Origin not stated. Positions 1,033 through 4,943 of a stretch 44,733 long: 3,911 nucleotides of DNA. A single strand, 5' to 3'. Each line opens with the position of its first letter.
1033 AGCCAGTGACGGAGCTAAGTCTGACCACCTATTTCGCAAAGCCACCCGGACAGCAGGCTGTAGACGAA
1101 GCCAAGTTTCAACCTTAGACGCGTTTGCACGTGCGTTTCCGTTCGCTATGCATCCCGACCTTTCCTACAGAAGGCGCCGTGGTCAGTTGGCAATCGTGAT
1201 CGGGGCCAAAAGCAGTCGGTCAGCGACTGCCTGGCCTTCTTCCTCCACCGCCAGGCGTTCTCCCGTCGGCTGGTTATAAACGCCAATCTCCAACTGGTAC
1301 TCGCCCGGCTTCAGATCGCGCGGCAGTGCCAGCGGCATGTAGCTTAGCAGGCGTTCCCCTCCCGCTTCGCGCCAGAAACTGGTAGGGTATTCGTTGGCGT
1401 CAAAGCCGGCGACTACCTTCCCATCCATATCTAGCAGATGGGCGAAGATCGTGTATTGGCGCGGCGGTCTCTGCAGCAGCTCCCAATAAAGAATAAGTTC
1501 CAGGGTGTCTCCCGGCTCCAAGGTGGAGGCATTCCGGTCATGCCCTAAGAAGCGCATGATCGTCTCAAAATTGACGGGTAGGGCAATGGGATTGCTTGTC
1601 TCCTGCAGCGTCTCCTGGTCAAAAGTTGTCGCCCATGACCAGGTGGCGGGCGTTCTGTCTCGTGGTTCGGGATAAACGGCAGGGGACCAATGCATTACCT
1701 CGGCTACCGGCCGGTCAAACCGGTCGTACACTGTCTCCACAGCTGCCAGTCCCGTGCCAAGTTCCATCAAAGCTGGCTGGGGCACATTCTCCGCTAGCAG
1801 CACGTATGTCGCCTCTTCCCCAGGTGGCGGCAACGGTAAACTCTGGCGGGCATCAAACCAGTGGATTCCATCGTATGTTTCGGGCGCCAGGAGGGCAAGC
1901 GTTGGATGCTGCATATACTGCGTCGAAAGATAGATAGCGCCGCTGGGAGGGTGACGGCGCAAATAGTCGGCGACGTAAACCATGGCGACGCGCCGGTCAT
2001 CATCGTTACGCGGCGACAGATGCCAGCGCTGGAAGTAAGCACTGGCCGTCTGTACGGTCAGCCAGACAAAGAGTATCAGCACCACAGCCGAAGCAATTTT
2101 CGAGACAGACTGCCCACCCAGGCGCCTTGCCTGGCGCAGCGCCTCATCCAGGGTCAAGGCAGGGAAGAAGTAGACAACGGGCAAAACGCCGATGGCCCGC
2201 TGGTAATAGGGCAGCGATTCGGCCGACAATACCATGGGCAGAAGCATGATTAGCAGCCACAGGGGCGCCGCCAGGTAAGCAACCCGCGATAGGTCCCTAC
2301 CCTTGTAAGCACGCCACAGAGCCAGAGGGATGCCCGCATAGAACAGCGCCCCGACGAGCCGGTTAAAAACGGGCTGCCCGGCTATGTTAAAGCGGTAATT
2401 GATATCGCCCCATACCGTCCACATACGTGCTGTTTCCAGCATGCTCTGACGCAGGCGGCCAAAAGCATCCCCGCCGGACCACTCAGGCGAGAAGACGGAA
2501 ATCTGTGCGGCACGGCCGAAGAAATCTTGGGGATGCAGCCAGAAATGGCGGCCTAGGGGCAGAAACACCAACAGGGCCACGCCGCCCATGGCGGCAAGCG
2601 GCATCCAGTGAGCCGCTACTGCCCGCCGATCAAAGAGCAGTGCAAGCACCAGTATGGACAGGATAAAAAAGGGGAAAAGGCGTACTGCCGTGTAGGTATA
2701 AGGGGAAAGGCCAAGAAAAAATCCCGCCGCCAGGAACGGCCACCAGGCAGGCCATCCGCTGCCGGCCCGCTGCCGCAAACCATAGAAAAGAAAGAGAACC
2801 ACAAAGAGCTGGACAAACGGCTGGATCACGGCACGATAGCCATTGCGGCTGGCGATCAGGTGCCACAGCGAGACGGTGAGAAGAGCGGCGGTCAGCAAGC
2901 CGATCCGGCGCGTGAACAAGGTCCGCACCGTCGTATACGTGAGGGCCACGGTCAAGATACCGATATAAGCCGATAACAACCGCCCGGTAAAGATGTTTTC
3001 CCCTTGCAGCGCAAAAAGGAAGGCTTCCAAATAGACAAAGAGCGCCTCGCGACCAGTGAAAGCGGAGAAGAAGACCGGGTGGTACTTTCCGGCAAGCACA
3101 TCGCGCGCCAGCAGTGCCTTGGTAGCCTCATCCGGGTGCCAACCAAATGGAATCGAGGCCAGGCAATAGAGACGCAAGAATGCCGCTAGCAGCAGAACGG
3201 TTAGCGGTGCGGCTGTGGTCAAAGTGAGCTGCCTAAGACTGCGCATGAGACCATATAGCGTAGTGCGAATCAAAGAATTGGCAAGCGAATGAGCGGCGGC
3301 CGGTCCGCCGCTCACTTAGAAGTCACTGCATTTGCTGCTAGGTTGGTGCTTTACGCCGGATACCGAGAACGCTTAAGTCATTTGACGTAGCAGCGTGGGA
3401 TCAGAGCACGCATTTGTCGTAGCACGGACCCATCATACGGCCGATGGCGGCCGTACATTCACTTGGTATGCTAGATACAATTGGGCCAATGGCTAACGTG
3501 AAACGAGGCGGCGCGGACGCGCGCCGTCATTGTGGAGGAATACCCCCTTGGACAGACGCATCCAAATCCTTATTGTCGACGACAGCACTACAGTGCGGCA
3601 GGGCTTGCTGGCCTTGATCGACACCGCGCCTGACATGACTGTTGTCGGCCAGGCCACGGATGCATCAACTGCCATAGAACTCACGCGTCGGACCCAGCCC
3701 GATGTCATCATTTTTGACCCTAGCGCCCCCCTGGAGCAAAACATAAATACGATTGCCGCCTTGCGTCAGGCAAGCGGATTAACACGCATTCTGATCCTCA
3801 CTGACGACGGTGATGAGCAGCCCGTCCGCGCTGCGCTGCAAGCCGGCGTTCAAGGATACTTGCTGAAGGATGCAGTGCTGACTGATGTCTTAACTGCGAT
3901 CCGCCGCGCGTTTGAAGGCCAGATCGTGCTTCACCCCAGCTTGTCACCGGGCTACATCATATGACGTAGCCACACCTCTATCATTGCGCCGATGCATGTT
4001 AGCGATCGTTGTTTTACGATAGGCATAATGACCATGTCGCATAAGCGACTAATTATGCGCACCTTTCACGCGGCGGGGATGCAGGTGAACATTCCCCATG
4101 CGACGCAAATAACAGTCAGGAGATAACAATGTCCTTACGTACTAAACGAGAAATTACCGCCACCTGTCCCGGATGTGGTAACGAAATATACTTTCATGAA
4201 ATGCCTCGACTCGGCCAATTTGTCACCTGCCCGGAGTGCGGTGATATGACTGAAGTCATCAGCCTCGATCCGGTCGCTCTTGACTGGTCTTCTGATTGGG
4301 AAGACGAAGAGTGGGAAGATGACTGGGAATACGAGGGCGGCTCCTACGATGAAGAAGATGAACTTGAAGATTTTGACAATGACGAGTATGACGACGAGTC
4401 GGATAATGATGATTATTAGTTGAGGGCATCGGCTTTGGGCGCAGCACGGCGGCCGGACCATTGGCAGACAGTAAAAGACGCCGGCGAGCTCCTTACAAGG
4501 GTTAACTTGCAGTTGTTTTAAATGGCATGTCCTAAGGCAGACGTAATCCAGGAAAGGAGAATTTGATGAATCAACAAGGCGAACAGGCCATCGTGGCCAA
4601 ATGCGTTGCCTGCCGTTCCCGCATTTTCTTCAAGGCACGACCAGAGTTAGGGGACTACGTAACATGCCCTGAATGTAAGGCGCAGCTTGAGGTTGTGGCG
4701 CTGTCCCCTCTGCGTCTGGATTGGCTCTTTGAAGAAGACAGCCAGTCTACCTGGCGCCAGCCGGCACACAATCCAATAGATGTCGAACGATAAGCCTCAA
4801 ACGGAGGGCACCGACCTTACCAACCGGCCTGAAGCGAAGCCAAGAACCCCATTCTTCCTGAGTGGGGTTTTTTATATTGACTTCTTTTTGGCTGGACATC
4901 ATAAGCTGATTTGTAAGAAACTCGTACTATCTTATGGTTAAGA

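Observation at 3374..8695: Three LysW-fold zinc-ribbon mini-proteins embedded in a GAF-HisKA_3 / NarL two-component locus, with no carrier-pathway enzymes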

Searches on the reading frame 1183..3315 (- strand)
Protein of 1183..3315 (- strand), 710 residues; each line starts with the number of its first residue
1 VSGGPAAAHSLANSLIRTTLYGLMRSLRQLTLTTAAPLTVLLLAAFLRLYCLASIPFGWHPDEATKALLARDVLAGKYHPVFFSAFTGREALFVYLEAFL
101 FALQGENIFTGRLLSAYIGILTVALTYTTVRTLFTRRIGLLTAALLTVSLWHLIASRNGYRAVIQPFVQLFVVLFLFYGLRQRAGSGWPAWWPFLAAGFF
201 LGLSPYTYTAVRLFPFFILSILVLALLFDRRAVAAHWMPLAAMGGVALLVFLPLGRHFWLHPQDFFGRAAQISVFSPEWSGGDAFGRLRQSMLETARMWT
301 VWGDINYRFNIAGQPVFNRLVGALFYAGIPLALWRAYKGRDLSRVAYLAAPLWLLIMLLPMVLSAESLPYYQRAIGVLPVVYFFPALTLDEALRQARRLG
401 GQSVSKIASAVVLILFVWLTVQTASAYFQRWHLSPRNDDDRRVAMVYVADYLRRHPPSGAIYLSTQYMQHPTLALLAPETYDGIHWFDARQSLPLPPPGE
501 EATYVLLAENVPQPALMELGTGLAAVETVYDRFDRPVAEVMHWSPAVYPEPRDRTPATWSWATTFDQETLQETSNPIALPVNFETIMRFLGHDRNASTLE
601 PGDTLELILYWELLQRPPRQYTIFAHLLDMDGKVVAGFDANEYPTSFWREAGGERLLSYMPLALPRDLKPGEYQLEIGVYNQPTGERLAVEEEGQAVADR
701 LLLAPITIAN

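Call 3: search_protein_families(library=pfam, proteins=[window:1183-3315:-], max_evalue=0.1)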
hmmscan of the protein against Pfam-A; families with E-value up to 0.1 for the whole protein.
window:1183-3315:- (710 aa): 1 family
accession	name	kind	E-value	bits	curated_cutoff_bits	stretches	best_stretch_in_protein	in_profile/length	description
PF13231.12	PMT_2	-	7.6e-09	36.4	26.1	1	93-253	6-156/160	Dolichyl-phosphate-mannose-protein mannosyltransferase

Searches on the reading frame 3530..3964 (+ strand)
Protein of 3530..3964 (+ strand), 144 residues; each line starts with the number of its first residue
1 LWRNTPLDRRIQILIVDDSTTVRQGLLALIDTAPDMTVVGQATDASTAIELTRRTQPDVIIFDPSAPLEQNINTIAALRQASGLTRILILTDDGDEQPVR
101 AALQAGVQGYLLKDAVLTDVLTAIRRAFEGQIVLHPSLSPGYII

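Call 3: search_protein_families(library=pfam, proteins=[window:3530-3964:+], max_evalue=0.1)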
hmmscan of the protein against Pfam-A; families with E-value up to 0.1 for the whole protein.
window:3530-3964:+ (144 aa): 2 families
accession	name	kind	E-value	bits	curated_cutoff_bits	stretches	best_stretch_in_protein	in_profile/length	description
PF00072.30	Response_reg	-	1.1e-17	64.7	30.2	1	13-124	1-110/111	Response regulator receiver domain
PF00702.32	Hydrolase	-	0.037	14.9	26.4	1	42-116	75-145/191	haloacid dehalogenase-like hydrolase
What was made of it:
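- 3530..3964 (+): Receiver-only response regulator of the NarL-family receiver type, with no output domain. The likely true start is TTG 3548, behind a GGAGG. Call 3: Response_reg 64.7 bits.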

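Call 4: search_protein_families(library=ncbifam, proteins=[window:3530-3964:+], max_evalue=0.1)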
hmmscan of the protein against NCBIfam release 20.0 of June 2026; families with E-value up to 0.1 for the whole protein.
window:3530-3964:+ (144 aa): 77 families (the best 25 are shown)
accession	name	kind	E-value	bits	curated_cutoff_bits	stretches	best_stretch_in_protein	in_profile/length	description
NF007935.0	PRK10651.1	equivalog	3.3e-27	95.1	250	1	10-139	6-135/216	two-component system response regulator NarL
NF052445.1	RespRegMctR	equivalog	1.8e-21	76.5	300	1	11-131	2-122/205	two-component system response regulator MctR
NF007708.0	PRK10403.1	equivalog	2.1e-20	73.1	343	1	11-133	7-129/215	nitrate/nitrite response regulator protein NarP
NF047785.1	respo_reg_MadR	equivalog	4.7e-19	68.6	300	1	11-131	1-124/209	MadR family response regulator transcription factor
NF011896.0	PRK15369.1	equivalog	4.6e-18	65.6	242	1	10-139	3-132/211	two component system response regulator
NF007018.1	PRK09483.1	equivalog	3.1e-17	62.9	280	1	11-136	2-127/217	UvrY/SirA/GacA family response regulator transcription factor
NF001965.0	PRK00742.1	subfamily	3.7e-15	56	293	1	10-115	3-109/357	chemotaxis-specific protein-glutamate methyltransferase CheB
NF041367.1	CheY_Halo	equivalog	1.1e-14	54.7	200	1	13-125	1-111/114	chemotaxis protein CheY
TIGR02875.1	spore_0_A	equivalog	8.7e-13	48.1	200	1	10-130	2-124/262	sporulation transcription factor Spo0A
NF009206.0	PRK12555.1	subfamily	1.3e-11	44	342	1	11-106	1-97/340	chemotaxis-specific protein-glutamate methyltransferase CheB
NF008677.0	PRK11697.1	equivalog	6.3e-11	42.1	246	1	11-126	2-117/238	two-component system response regulator BtsR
NF008469.0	PRK11361.1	equivalog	1.6e-09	37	714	1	11-129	5-121/461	acetoacetate metabolism transcriptional regulator AtoC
NF045505.1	RR_RssB_Pseudo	equivalog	1.7e-09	37.2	700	1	10-129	5-123/394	two-component system response regulator RssB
NF040689.1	MtrAB_MtrA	equivalog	2.6e-09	36.8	300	1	13-126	1-111/219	MtrAB system response regulator MtrA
NF007820.0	PRK10529.1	equivalog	3.9e-09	36.3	325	1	12-128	3-116/225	two-component system response regulator KdpE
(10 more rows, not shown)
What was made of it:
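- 3530..3964 (+): Call 4: NarL profile positions 6-135 only.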

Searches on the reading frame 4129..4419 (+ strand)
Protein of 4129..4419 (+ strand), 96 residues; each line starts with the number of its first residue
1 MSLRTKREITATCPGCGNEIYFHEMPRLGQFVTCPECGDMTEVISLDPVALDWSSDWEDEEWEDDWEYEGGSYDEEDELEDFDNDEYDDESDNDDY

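Call 3: search_protein_families(library=pfam, proteins=[window:4129-4419:+], max_evalue=0.1)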
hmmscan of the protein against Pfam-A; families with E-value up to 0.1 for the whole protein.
window:4129-4419:+ (96 aa): 29 families (the best 25 are shown)
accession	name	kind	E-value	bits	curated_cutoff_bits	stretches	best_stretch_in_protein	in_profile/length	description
PF21344.3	Zn_ribbon_LysW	-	2.4e-11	43.5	27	1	11-52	1-42/46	Alpha-aminoadipate carrier protein LysW-like, globular domain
PF24460.1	DUF7575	-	0.0011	18.8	28.5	0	10-20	3-13/28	Domain of unknown function (DUF7575)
PF23477.1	zf_Tbcl_2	-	0.0046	17.1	27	0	32-43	6-17/37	Probable treble clef zinc finger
PF18439.7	zf_UBZ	-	0.006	16.7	25.6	0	11-26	3-18/32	Ubiquitin-Binding Zinc Finger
PF24441.1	DUF7560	-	0.0062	16.7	27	0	32-43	6-17/44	Family of unknown function (DUF7560)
PF17848.7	Zn_ribbon_ACC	-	0.0081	16.8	24.5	0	31-40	1-10/26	Acetyl-CoA carboxylase zinc finger domain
PF14354.12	Lar_restr_allev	-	0.013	16.2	28.6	1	12-39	5-33/58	Restriction alleviation protein Lar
PF09538.15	FYDLN_acid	-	0.016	16.3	23.9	1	12-93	11-95/105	Protein of unknown function (FYDLN_acid)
PF12677.13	DUF3797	-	0.017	15.5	25.1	0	29-39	11-21/48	Domain of unknown function (DUF3797)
PF13248.11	Zn_ribbon_3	-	0.018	15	27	0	31-38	2-9/26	zinc-ribbon domain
PF19134.6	DUF5817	-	0.021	15.2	31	0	7-32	18-40/57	Domain of unknown function (DUF5817)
PF08271.17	Zn_Ribbon_TF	-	0.024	14.6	29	1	12-47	2-35/43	TFIIB zinc-binding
PF23475.1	zf-Tbcl_FmdE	-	0.026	14.4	23.2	0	6-17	3-14/35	FmdE treble clef zinc finger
PF03119.21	DNA_ligase_ZBD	-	0.034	14.5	25.8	0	33-38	1-6/27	NAD-dependent DNA ligase C4 zinc finger domain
PF14369.11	Zn_ribbon_19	-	0.035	14.7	30.8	0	7-19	19-30/35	zinc-ribbon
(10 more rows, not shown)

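Call 4: search_protein_families(library=ncbifam, proteins=[window:4129-4419:+], max_evalue=0.1)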
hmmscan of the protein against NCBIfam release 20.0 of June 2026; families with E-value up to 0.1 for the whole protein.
window:4129-4419:+ (96 aa): 16 families
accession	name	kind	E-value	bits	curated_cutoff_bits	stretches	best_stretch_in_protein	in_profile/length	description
TIGR01206.1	lysW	equivalog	2.8e-11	43.1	53.2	1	10-62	2-52/54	lysine biosynthesis protein LysW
NF041070.1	carrier_LysW_Arch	domain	1.7e-05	24.8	75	1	11-62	3-55/57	alpha-aminoadipate/glutamate carrier protein LysW/ArgW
NF033497.1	rubre_like_arch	subfamily_domain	0.0019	17.8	32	0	33-39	18-24/34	rubrerythrin-like domain-containing protein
NF038384.1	zinc_YnfU_fam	subfamily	0.0022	17.5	36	1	4-39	10-46/52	YnfU family zinc-binding protein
NF011481.0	PRK14890.1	equivalog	0.0093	16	61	1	10-38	27-57/61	putative Zn-ribbon RNA-binding protein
TIGR02605.1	CxxC_CxxC_SSSS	subfamily_domain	0.021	14.9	31.3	0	13-45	8-42/52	FmdB family zinc ribbon protein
TIGR04272.1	cxxc_cxxc_Mbark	domain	0.021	14.6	36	0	32-43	6-17/37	CxxC-x17-CxxC domain-containing protein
NF001607.0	PRK00398.1-4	equivalog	0.022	14.4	89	0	2-31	22-49/53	DNA-directed RNA polymerase subunit P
NF049861.1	SCO2400_fam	subfamily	0.031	14.9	55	0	32-78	15-60/136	SCO2400 family protein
NF041913.1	HVO_2142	equivalog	0.031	14.1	90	0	6-23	6-24/48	HVO_2142 family zinc finger protein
NF001605.0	PRK00398.1-2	equivalog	0.042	13.7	63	0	7-30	15-38/43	DNA-directed RNA polymerase subunit P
TIGR00373.1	TIGR00373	equivalog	0.048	13.1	149.5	0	13-44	112-141/162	transcription factor E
NF009623.0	PRK13130.1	equivalog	0.053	13.6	68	0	33-43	19-29/56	RNA-protein complex protein Nop10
NF041591.1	CxxC_VVA0879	subfamily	0.061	13.3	37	0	32-46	22-36/101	VVA0879 family protein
NF041197.2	CxxC_Se_CxxC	equivalog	0.075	13.2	40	0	4-24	12-32/53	dual CXXC motif small (seleno)protein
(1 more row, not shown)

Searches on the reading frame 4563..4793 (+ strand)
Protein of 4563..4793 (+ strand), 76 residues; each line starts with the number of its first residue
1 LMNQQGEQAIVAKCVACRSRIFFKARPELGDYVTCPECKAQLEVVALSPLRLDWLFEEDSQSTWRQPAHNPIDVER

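Call 3: search_protein_families(library=pfam, proteins=[window:4563-4793:+], max_evalue=0.1)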
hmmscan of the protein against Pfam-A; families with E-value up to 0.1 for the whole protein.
window:4563-4793:+ (76 aa): 7 families
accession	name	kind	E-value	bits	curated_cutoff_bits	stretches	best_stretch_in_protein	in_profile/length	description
PF21344.3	Zn_ribbon_LysW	-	2.1e-10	40.5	27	1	12-53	1-42/46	Alpha-aminoadipate carrier protein LysW-like, globular domain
PF14446.12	Prok-RING_1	-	0.024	15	29.1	1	12-40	5-28/54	Prokaryotic RING finger family 1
PF25207.1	DUF7837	-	0.026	15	27.8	0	34-41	7-14/47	Domain of unknown function (DUF7837)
PF22289.1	DmmA-like_C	-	0.031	14.7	27.4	0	14-44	4-30/44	Dimethylamine monooxygenase subunit DmmA-like, C-terminal domain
PF07191.17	Zn_ribbon_6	-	0.042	14.3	25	1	10-45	15-42/67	Double zinc ribbon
PF08271.17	Zn_Ribbon_TF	-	0.046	13.7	29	1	13-43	2-30/43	TFIIB zinc-binding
PF24441.1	DUF7560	-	0.067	13.4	27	0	33-44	6-17/44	Family of unknown function (DUF7560)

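Call 4: search_protein_families(library=ncbifam, proteins=[window:4563-4793:+], max_evalue=0.1)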
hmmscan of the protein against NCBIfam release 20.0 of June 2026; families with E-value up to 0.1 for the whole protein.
window:4563-4793:+ (76 aa): 6 families
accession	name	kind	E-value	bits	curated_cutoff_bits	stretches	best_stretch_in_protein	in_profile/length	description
TIGR01206.1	lysW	equivalog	1.5e-08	34.4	53.2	1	13-55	4-45/54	lysine biosynthesis protein LysW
NF001605.0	PRK00398.1-2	equivalog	3.2e-05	23.7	63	1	12-29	19-36/43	DNA-directed RNA polymerase subunit P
NF041259.1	mono_DmmA_fam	domain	0.0018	18.6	60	1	4-45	44-83/101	dimethylamine monooxygenase subunit DmmA family protein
NF041070.1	carrier_LysW_Arch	domain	0.007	16.4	75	1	12-48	3-39/57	alpha-aminoadipate/glutamate carrier protein LysW/ArgW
TIGR02098.1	MJ0042_CXXC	domain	0.0091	15.7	20.9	1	32-45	2-15/38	MJ0042-type zinc finger domain-containing protein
NF001608.0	PRK00398.1-6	equivalog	0.042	13.7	84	0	11-28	21-38/46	DNA-directed RNA polymerase subunit P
